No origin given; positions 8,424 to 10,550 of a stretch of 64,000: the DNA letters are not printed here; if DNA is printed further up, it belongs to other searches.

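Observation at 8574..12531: Complete three-subunit NuoE/NuoF-like [FeFe]-hydrogenase operon (hydC-hydB-hydA) inside an alphaproteobacterial housekeeping block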

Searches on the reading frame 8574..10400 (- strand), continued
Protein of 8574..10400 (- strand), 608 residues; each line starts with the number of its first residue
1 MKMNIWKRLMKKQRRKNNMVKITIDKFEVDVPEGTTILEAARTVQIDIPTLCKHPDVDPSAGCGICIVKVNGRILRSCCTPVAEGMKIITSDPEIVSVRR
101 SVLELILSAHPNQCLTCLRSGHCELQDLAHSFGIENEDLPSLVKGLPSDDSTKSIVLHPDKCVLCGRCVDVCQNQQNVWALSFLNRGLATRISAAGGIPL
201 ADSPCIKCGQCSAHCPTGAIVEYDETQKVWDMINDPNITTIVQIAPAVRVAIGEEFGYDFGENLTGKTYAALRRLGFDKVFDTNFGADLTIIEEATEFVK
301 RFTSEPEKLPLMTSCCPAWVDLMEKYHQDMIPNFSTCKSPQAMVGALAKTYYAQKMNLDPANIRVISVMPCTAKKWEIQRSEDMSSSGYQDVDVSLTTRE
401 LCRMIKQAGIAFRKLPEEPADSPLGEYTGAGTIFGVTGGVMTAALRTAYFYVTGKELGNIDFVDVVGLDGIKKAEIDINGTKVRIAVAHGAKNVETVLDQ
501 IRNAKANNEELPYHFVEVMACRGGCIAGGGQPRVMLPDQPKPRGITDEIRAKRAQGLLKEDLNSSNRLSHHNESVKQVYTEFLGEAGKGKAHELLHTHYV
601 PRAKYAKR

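Call 8: find_homologous_proteins(query=window:8574-10400:-, max_evalue=1e-30)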
Query window:8574-10400:- (608 aa): 8000 proteins with E <= 1e-30 among 8000 candidates; the best 120 are listed.
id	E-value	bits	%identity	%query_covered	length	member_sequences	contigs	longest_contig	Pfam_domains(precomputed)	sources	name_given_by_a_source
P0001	0.0e+0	1369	100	97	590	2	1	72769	PF13510.12,PF10588.15,PF02906.20,PF00111.33,PF02256.23,PF00037.33,PF12838.13,PF13237.12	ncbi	-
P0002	0.0e+0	1145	81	97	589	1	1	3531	PF13510.12,PF10588.15,PF02906.20,PF00111.33,PF02256.23,PF00037.33,PF12838.13,PF13237.12,PF13187.12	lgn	-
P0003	0.0e+0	1145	81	97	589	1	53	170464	PF13510.12,PF10588.15,PF02906.20,PF00111.33,PF02256.23,PF00037.33,PF12838.13,PF13237.12,PF13187.12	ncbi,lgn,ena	-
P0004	0.0e+0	1145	81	97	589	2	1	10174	PF13510.12,PF10588.15,PF02906.20,PF00111.33,PF02256.23,PF00037.33,PF12838.13,PF13187.12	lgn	-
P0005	0.0e+0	1145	81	97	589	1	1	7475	PF13510.12,PF10588.15,PF02906.20,PF00111.33,PF02256.23,PF00037.33,PF12838.13,PF13237.12,PF13187.12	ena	-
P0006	0.0e+0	1144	81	97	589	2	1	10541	PF13510.12,PF10588.15,PF02906.20,PF00111.33,PF02256.23,PF00037.33,PF12838.13,PF13237.12,PF13187.12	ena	-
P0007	0.0e+0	1144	81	97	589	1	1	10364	PF13510.12,PF10588.15,PF02906.20,PF00111.33,PF02256.23,PF00037.33,PF12838.13,PF13237.12,PF13187.12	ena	-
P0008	0.0e+0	1142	81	97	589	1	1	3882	PF13510.12,PF10588.15,PF02906.20,PF00111.33,PF02256.23,PF00037.33,PF12838.13,PF13237.12,PF13187.12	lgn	-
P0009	0.0e+0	1142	81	97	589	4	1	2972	PF13510.12,PF10588.15,PF02906.20,PF00111.33,PF02256.23,PF00037.33,PF12838.13,PF13237.12,PF13187.12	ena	-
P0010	0.0e+0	1140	81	97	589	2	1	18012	PF13510.12,PF10588.15,PF02906.20,PF00111.33,PF02256.23,PF12837.13,PF00037.33,PF12838.13,PF13237.12,PF13187.12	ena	-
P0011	0.0e+0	1139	81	97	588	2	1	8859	PF13510.12,PF10588.15,PF02906.20,PF00111.33,PF02256.23,PF00037.33,PF12838.13,PF13187.12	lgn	-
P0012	0.0e+0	1136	81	97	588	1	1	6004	PF13510.12,PF10588.15,PF02906.20,PF00111.33,PF02256.23,PF00037.33,PF12838.13,PF13237.12,PF13187.12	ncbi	-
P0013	0.0e+0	1135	80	97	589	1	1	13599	PF13510.12,PF10588.15,PF02906.20,PF00111.33,PF02256.23,PF00037.33,PF12838.13,PF13187.12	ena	-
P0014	0.0e+0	1134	81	97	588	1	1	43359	PF13510.12,PF10588.15,PF02906.20,PF00111.33,PF02256.23,PF00037.33,PF12838.13,PF13237.12,PF13187.12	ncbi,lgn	-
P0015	0.0e+0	1134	80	97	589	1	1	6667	PF13510.12,PF10588.15,PF02906.20,PF00111.33,PF02256.23,PF00037.33,PF12838.13,PF13187.12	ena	-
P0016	0.0e+0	1134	81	97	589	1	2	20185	PF13510.12,PF10588.15,PF02906.20,PF00111.33,PF02256.23,PF00037.33,PF12838.13,PF13237.12,PF13187.12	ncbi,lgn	-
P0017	0.0e+0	1134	80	97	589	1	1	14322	PF13510.12,PF10588.15,PF02906.20,PF00111.33,PF02256.23,PF00037.33,PF12838.13,PF13187.12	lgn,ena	-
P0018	0.0e+0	1134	81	97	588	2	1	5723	PF13510.12,PF10588.15,PF02906.20,PF00111.33,PF02256.23,PF00037.33,PF12838.13,PF13237.12,PF13187.12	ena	-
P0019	0.0e+0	1133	81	97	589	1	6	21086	PF13510.12,PF10588.15,PF02906.20,PF00111.33,PF02256.23,PF00037.33,PF12838.13,PF13237.12,PF13187.12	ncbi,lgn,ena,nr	ncbi:MAG: iron hydrogenase small subunit [Alphaproteobacteria bacterium]|nr:iron hydrogenase small s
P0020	0.0e+0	1133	80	97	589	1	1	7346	PF13510.12,PF10588.15,PF02906.20,PF00111.33,PF02256.23,PF00037.33,PF12838.13,PF13187.12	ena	-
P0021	0.0e+0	1133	81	97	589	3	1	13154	PF13510.12,PF10588.15,PF02906.20,PF00111.33,PF02256.23,PF00037.33,PF12838.13,PF13237.12,PF13187.12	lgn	-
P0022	0.0e+0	1133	81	97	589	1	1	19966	PF13510.12,PF10588.15,PF02906.20,PF00111.33,PF02256.23,PF00037.33,PF12838.13,PF13237.12,PF13187.12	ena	-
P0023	0.0e+0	1132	80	97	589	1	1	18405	PF13510.12,PF10588.15,PF02906.20,PF00111.33,PF02256.23,PF00037.33,PF12838.13,PF13187.12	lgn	-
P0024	0.0e+0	1132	80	97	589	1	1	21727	PF13510.12,PF10588.15,PF02906.20,PF00111.33,PF02256.23,PF00037.33,PF12838.13,PF13187.12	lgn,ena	-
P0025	0.0e+0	1131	80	97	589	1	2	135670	PF13510.12,PF10588.15,PF02906.20,PF00111.33,PF02256.23,PF00037.33,PF12838.13,PF13187.12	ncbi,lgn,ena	-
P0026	0.0e+0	1131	81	97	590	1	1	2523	PF13510.12,PF10588.15,PF02906.20,PF00111.33,PF02256.23,PF00037.33,PF12838.13,PF13237.12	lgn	-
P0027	0.0e+0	1130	80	97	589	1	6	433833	PF13510.12,PF10588.15,PF02906.20,PF00111.33,PF02256.23,PF00037.33,PF12838.13,PF13237.12,PF13187.12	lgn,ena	-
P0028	0.0e+0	1130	80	97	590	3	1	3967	PF13510.12,PF10588.15,PF02906.20,PF00111.33,PF02256.23,PF00037.33,PF12838.13,PF13187.12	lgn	-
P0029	0.0e+0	1129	80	97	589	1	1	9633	PF13510.12,PF10588.15,PF02906.20,PF00111.33,PF02256.23,PF00037.33,PF12838.13,PF13187.12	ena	-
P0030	0.0e+0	1129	80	97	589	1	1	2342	PF13510.12,PF10588.15,PF02906.20,PF00111.33,PF02256.23,PF00037.33,PF12838.13,PF13237.12,PF13187.12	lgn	-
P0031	0.0e+0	1129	80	97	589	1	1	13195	PF13510.12,PF10588.15,PF02906.20,PF00111.33,PF02256.23,PF00037.33,PF12838.13,PF13237.12,PF13187.12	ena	-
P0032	0.0e+0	1129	80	97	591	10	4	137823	PF13510.12,PF10588.15,PF02906.20,PF00111.33,PF02256.23,PF00037.33,PF12838.13,PF13237.12,PF13187.12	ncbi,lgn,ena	-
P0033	0.0e+0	1129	80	97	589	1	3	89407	PF13510.12,PF10588.15,PF02906.20,PF00111.33,PF02256.23,PF00037.33,PF12838.13,PF13187.12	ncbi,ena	-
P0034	0.0e+0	1128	80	97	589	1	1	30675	PF13510.12,PF10588.15,PF02906.20,PF00111.33,PF02256.23,PF00037.33,PF12838.13,PF13187.12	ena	-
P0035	0.0e+0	1128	80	97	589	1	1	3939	PF13510.12,PF10588.15,PF02906.20,PF00111.33,PF02256.23,PF00037.33,PF12838.13,PF13237.12,PF13187.12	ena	-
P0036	0.0e+0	1128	80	97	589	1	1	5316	PF13510.12,PF10588.15,PF02906.20,PF00111.33,PF02256.23,PF00037.33,PF12838.13,PF13187.12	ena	-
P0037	0.0e+0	1128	80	97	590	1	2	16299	PF13510.12,PF10588.15,PF02906.20,PF00111.33,PF02256.23,PF00037.33,PF12838.13,PF13187.12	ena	-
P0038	0.0e+0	1128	81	97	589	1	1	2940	PF13510.12,PF10588.15,PF02906.20,PF00111.33,PF02256.23,PF00037.33,PF12838.13,PF13237.12,PF13187.12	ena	-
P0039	0.0e+0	1128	80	97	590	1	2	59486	PF13510.12,PF10588.15,PF02906.20,PF00111.33,PF02256.23,PF00037.33,PF12838.13,PF13187.12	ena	-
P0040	0.0e+0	1127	80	97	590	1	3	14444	PF13510.12,PF10588.15,PF02906.20,PF00111.33,PF02256.23,PF00037.33,PF12838.13,PF13187.12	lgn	-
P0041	0.0e+0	1127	80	97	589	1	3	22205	PF13510.12,PF10588.15,PF02906.20,PF00111.33,PF02256.23,PF00037.33,PF12838.13,PF13187.12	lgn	-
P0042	0.0e+0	1126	80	97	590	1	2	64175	PF13510.12,PF10588.15,PF02906.20,PF00111.33,PF02256.23,PF00037.33,PF12838.13,PF13187.12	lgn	-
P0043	0.0e+0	1126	80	97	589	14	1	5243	PF13510.12,PF10588.15,PF02906.20,PF00111.33,PF02256.23,PF00037.33,PF12838.13,PF13187.12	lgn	-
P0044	0.0e+0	1126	80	97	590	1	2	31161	PF13510.12,PF10588.15,PF02906.20,PF00111.33,PF02256.23,PF00037.33,PF13484.12,PF12838.13,PF13237.12,PF13187.12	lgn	-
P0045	0.0e+0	1126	81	97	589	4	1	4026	PF13510.12,PF10588.15,PF02906.20,PF00111.33,PF02256.23,PF00037.33,PF12838.13,PF13237.12,PF13187.12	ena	-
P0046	0.0e+0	1125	81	97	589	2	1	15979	PF13510.12,PF10588.15,PF02906.20,PF00111.33,PF02256.23,PF00037.33,PF13484.12,PF12838.13,PF13237.12,PF13187.12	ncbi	-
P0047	0.0e+0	1125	80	97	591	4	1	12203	PF13510.12,PF10588.15,PF02906.20,PF00111.33,PF02256.23,PF00037.33,PF12838.13,PF13237.12,PF13187.12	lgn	-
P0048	0.0e+0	1124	80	97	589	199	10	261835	PF13510.12,PF10588.15,PF02906.20,PF00111.33,PF02256.23,PF00037.33,PF13484.12,PF12838.13,PF13237.12,PF13187.12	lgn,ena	-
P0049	0.0e+0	1124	81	97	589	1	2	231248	PF13510.12,PF10588.15,PF02906.20,PF00111.33,PF02256.23,PF00037.33,PF12838.13,PF13237.12,PF13187.12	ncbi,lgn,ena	-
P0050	0.0e+0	1124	80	97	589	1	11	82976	PF13510.12,PF10588.15,PF02906.20,PF00111.33,PF02256.23,PF00037.33,PF12838.13,PF13237.12,PF13187.12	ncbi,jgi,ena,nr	ncbi:MAG: 2Fe-2S iron-sulfur cluster binding domain-containing protein [Alphaproteobacteria bacteriu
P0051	0.0e+0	1124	80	97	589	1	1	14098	PF13510.12,PF10588.15,PF02906.20,PF00111.33,PF02256.23,PF00037.33,PF12838.13,PF13237.12,PF13187.12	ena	-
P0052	0.0e+0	1123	80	97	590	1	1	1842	PF13510.12,PF10588.15,PF02906.20,PF00111.33,PF02256.23,PF00037.33,PF12838.13,PF13187.12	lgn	-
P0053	0.0e+0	1123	80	97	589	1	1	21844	PF13510.12,PF10588.15,PF02906.20,PF00111.33,PF02256.23,PF00037.33,PF12838.13,PF13237.12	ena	-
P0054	0.0e+0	1123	79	97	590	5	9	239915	PF13510.12,PF10588.15,PF02906.20,PF00111.33,PF02256.23,PF12837.13,PF00037.33,PF12838.13,PF13187.12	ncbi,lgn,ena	-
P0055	0.0e+0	1123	80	97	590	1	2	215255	PF13510.12,PF10588.15,PF02906.20,PF00111.33,PF02256.23,PF00037.33,PF12838.13,PF13187.12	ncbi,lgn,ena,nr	ncbi:MAG: [FeFe] hydrogenase, group A [Proteobacteria bacterium]|nr:[FeFe] hydrogenase, group A [Pse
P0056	0.0e+0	1122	80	97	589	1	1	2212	PF13510.12,PF10588.15,PF02906.20,PF00111.33,PF02256.23,PF00037.33,PF12838.13,PF13187.12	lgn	-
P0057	0.0e+0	1122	80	97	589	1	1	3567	PF13510.12,PF10588.15,PF02906.20,PF00111.33,PF02256.23,PF00037.33,PF12838.13,PF13237.12,PF13187.12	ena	-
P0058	0.0e+0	1122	80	97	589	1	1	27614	PF13510.12,PF10588.15,PF02906.20,PF00111.33,PF02256.23,PF00037.33,PF12838.13,PF13237.12,PF13187.12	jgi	-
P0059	0.0e+0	1121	80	97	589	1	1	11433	PF13510.12,PF10588.15,PF02906.20,PF00111.33,PF02256.23,PF00037.33,PF12838.13,PF13237.12,PF13187.12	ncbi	-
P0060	0.0e+0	1121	80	97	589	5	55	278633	PF13510.12,PF10588.15,PF02906.20,PF00111.33,PF02256.23,PF12837.13,PF00037.33,PF13484.12,PF12838.13,PF13187.12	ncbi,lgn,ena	-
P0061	0.0e+0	1121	79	97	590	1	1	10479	PF13510.12,PF10588.15,PF02906.20,PF00111.33,PF02256.23,PF12837.13,PF00037.33,PF12838.13,PF13187.12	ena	-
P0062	0.0e+0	1119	80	97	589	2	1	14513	PF13510.12,PF10588.15,PF02906.20,PF00111.33,PF02256.23,PF00037.33,PF12838.13,PF13237.12,PF13187.12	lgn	-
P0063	0.0e+0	1119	79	97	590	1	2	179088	PF13510.12,PF10588.15,PF02906.20,PF00111.33,PF02256.23,PF00037.33,PF12838.13,PF13237.12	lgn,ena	-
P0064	0.0e+0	1119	80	97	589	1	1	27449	PF13510.12,PF10588.15,PF02906.20,PF00111.33,PF02256.23,PF00037.33,PF12838.13,PF13237.12,PF13187.12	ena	-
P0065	0.0e+0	1119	79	97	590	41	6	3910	PF13510.12,PF10588.15,PF02906.20,PF00111.33,PF02256.23,PF00037.33,PF12838.13,PF13187.12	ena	-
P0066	0.0e+0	1119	79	97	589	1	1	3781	PF13510.12,PF10588.15,PF02906.20,PF00111.33,PF02256.23,PF00037.33,PF12838.13,PF13187.12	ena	-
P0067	0.0e+0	1119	80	97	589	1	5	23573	PF13510.12,PF10588.15,PF02906.20,PF00111.33,PF02256.23,PF00037.33,PF12838.13,PF13237.12,PF13187.12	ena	-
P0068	0.0e+0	1118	79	97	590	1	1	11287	PF13510.12,PF10588.15,PF02906.20,PF00111.33,PF02256.23,PF00037.33,PF12838.13,PF13237.12,PF13187.12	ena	-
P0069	0.0e+0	1118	80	97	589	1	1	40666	PF13510.12,PF10588.15,PF02906.20,PF00111.33,PF02256.23,PF00037.33,PF12838.13,PF13237.12,PF13187.12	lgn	-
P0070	0.0e+0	1118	79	97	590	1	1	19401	PF13510.12,PF10588.15,PF02906.20,PF00111.33,PF02256.23,PF00037.33,PF12838.13,PF13237.12,PF13187.12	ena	-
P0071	0.0e+0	1118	79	97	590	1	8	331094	PF13510.12,PF10588.15,PF02906.20,PF00111.33,PF02256.23,PF00037.33,PF12838.13,PF13237.12,PF13187.12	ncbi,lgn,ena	-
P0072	0.0e+0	1118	80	97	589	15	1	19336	PF13510.12,PF10588.15,PF02906.20,PF00111.33,PF02256.23,PF00037.33,PF13484.12,PF12838.13,PF13237.12,PF13187.12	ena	-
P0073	0.0e+0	1118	79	97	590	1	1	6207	PF13510.12,PF10588.15,PF02906.20,PF00111.33,PF02256.23,PF00037.33,PF12838.13,PF13237.12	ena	-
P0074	0.0e+0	1118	79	97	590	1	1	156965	PF13510.12,PF10588.15,PF02906.20,PF00111.33,PF02256.23,PF00037.33,PF12838.13,PF13237.12,PF13187.12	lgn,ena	-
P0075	0.0e+0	1117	79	97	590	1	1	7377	PF13510.12,PF10588.15,PF02906.20,PF00111.33,PF02256.23,PF00037.33,PF12838.13,PF13237.12,PF13187.12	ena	-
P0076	0.0e+0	1117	79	97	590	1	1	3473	PF13510.12,PF10588.15,PF02906.20,PF00111.33,PF02256.23,PF00037.33,PF12838.13,PF13187.12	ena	-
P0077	0.0e+0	1117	80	97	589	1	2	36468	PF13510.12,PF10588.15,PF02906.20,PF00111.33,PF02256.23,PF00037.33,PF12838.13,PF13237.12,PF13187.12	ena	-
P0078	0.0e+0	1117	80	97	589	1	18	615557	PF13510.12,PF10588.15,PF02906.20,PF00111.33,PF02256.23,PF00037.33,PF12838.13,PF13237.12,PF13187.12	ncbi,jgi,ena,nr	ncbi:MAG: 2Fe-2S iron-sulfur cluster binding domain-containing protein [Alphaproteobacteria bacteriu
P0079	0.0e+0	1117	79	97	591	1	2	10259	PF13510.12,PF10588.15,PF02906.20,PF00111.33,PF02256.23,PF00037.33,PF12838.13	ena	-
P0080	0.0e+0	1116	80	97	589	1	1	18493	PF13510.12,PF10588.15,PF02906.20,PF00111.33,PF02256.23,PF00037.33,PF12838.13,PF13237.12,PF13187.12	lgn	-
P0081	0.0e+0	1116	79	97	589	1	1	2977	PF13510.12,PF10588.15,PF02906.20,PF00111.33,PF02256.23,PF00037.33,PF13484.12,PF12838.13,PF13237.12,PF13187.12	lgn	-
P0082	0.0e+0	1116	79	97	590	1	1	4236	PF13510.12,PF10588.15,PF02906.20,PF00111.33,PF02256.23,PF00037.33,PF12838.13,PF13237.12,PF13187.12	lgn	-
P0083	0.0e+0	1116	79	97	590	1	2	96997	PF13510.12,PF10588.15,PF02906.20,PF00111.33,PF02256.23,PF00037.33,PF12838.13,PF13237.12,PF13187.12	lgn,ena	-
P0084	0.0e+0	1116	79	97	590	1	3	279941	PF13510.12,PF10588.15,PF02906.20,PF00111.33,PF02256.23,PF00037.33,PF12838.13,PF13237.12,PF13187.12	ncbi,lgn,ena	-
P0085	0.0e+0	1116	79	97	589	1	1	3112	PF13510.12,PF10588.15,PF02906.20,PF00111.33,PF02256.23,PF00037.33,PF12838.13,PF13237.12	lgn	-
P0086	0.0e+0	1116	78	97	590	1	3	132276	PF13510.12,PF10588.15,PF02906.20,PF00111.33,PF02256.23,PF00037.33,PF12838.13,PF13237.12,PF13187.12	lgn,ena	-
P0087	0.0e+0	1116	78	97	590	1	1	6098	PF13510.12,PF10588.15,PF02906.20,PF00111.33,PF02256.23,PF00037.33,PF12838.13,PF13237.12,PF13187.12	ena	-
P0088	0.0e+0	1115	79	97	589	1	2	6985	PF13510.12,PF10588.15,PF02906.20,PF00111.33,PF02256.23,PF00037.33,PF13484.12,PF12838.13,PF13237.12,PF13187.12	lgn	-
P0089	0.0e+0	1115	79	97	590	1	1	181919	PF13510.12,PF10588.15,PF02906.20,PF00111.33,PF02256.23,PF00037.33,PF12838.13,PF13237.12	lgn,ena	-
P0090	0.0e+0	1115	79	97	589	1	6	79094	PF13510.12,PF10588.15,PF02906.20,PF00111.33,PF02256.23,PF00037.33,PF12838.13,PF13187.12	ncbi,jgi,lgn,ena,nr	ncbi:MAG: iron hydrogenase small subunit [Alphaproteobacteria bacterium]|nr:2Fe-2S iron-sulfur clust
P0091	0.0e+0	1115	79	97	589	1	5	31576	PF13510.12,PF10588.15,PF02906.20,PF00111.33,PF02256.23,PF00037.33,PF12838.13,PF13187.12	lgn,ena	-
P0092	0.0e+0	1113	78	97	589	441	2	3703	PF13510.12,PF10588.15,PF02906.20,PF00111.33,PF02256.23,PF00037.33,PF12838.13,PF13237.12,PF13187.12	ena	-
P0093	0.0e+0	1110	79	97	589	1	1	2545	PF13510.12,PF10588.15,PF02906.20,PF00111.33,PF02256.23,PF00037.33,PF12838.13,PF13187.12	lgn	-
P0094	0.0e+0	1109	79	97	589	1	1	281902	PF13510.12,PF10588.15,PF02906.20,PF00111.33,PF02256.23,PF00037.33,PF12838.13,PF13237.12,PF13187.12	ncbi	-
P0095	0.0e+0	1109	80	97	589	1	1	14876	PF13510.12,PF10588.15,PF02906.20,PF00111.33,PF02256.23,PF00037.33,PF12838.13,PF13237.12,PF13187.12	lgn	-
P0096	0.0e+0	1108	80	97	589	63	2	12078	PF13510.12,PF10588.15,PF02906.20,PF00111.33,PF02256.23,PF00037.33,PF12838.13,PF13237.12,PF13187.12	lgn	-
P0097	0.0e+0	1106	79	97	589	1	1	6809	PF13510.12,PF10588.15,PF02906.20,PF00111.33,PF02256.23,PF00037.33,PF12838.13,PF13237.12,PF13187.12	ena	-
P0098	0.0e+0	1104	79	97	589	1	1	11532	PF13510.12,PF10588.15,PF02906.20,PF00111.33,PF02256.23,PF12837.13,PF00037.33,PF12838.13,PF13237.12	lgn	-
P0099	0.0e+0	1102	78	97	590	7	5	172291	PF13510.12,PF10588.15,PF02906.20,PF00111.33,PF02256.23,PF00037.33,PF12838.13,PF13237.12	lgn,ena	-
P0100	0.0e+0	1097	78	97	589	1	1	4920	PF13510.12,PF10588.15,PF02906.20,PF02256.23,PF00037.33,PF12838.13,PF13237.12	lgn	-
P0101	0.0e+0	1095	79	97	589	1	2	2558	PF13510.12,PF10588.15,PF02906.20,PF00111.33,PF02256.23,PF00037.33,PF12838.13,PF13187.12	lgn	-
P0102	0.0e+0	1095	79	97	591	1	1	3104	PF13510.12,PF10588.15,PF02906.20,PF00111.33,PF02256.23,PF00037.33,PF12838.13,PF13237.12,PF13187.12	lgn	-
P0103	0.0e+0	1092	79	97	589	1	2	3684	PF13510.12,PF10588.15,PF02906.20,PF00111.33,PF02256.23,PF00037.33,PF12838.13,PF13237.12,PF13187.12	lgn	-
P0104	0.0e+0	1087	77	97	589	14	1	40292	PF13510.12,PF10588.15,PF02906.20,PF00111.33,PF02256.23,PF00037.33,PF12838.13,PF13237.12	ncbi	-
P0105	0.0e+0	1081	77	97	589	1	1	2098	PF13510.12,PF10588.15,PF02906.20,PF00111.33,PF02256.23,PF00037.33,PF12838.13,PF13237.12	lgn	-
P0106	0.0e+0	1081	77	97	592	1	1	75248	PF13510.12,PF10588.15,PF02906.20,PF00111.33,PF02256.23,PF00037.33,PF12838.13,PF13187.12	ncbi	-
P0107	0.0e+0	1079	78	97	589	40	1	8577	PF13510.12,PF10588.15,PF02906.20,PF00111.33,PF02256.23,PF00037.33,PF13484.12,PF12838.13,PF13237.12,PF13187.12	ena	-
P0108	0.0e+0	1078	76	97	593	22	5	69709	PF13510.12,PF10588.15,PF02906.20,PF00111.33,PF02256.23,PF00037.33,PF12838.13,PF13187.12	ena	-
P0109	0.0e+0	1075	77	97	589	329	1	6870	PF13510.12,PF10588.15,PF02906.20,PF00111.33,PF02256.23,PF00037.33,PF13484.12,PF12838.13,PF13237.12,PF13187.12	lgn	-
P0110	0.0e+0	1067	76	97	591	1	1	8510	PF13510.12,PF10588.15,PF02906.20,PF00111.33,PF02256.23,PF00037.33,PF12838.13,PF13237.12,PF13187.12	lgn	-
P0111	0.0e+0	1066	75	97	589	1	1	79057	PF13510.12,PF10588.15,PF02906.20,PF00111.33,PF02256.23,PF00037.33,PF12838.13,PF13237.12,PF13187.12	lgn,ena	-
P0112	0.0e+0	1062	76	97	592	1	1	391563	PF13510.12,PF10588.15,PF02906.20,PF00111.33,PF02256.23,PF12837.13,PF00037.33,PF12838.13,PF13237.12,PF13187.12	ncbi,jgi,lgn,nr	ncbi:MAG: [FeFe] hydrogenase, group A [Lactobacillaceae bacterium]|jgi:NADH-quinone oxidoreductase s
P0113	0.0e+0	1059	76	97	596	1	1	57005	PF13510.12,PF10588.15,PF02906.20,PF00111.33,PF02256.23,PF12837.13,PF00037.33,PF13484.12,PF12838.13,PF13237.12,PF13187.12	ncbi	-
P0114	0.0e+0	1055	75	97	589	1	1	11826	PF13510.12,PF10588.15,PF02906.20,PF02256.23,PF00037.33,PF13484.12,PF12838.13,PF13237.12,PF13187.12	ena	-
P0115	0.0e+0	1054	76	97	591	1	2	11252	PF13510.12,PF10588.15,PF02906.20,PF00111.33,PF02256.23,PF00037.33,PF12838.13,PF13237.12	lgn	-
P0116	0.0e+0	1051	74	97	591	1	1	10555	PF13510.12,PF10588.15,PF02906.20,PF00111.33,PF02256.23,PF00037.33,PF12838.13,PF13237.12,PF13187.12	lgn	-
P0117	0.0e+0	1048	74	97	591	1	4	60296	PF13510.12,PF10588.15,PF02906.20,PF00111.33,PF02256.23,PF12837.13,PF00037.33,PF12838.13,PF13237.12,PF13187.12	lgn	-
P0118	0.0e+0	1046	75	97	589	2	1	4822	PF13510.12,PF10588.15,PF02906.20,PF00111.33,PF02256.23,PF12837.13,PF00037.33,PF12838.13,PF13237.12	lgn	-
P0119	0.0e+0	1044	74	97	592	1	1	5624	PF13510.12,PF10588.15,PF02906.20,PF00111.33,PF02256.23,PF00037.33,PF12838.13,PF13237.12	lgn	-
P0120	0.0e+0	1043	74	97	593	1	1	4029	PF13510.12,PF10588.15,PF02906.20,PF00111.33,PF02256.23,PF00037.33,PF12838.13,PF13237.12,PF13187.12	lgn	-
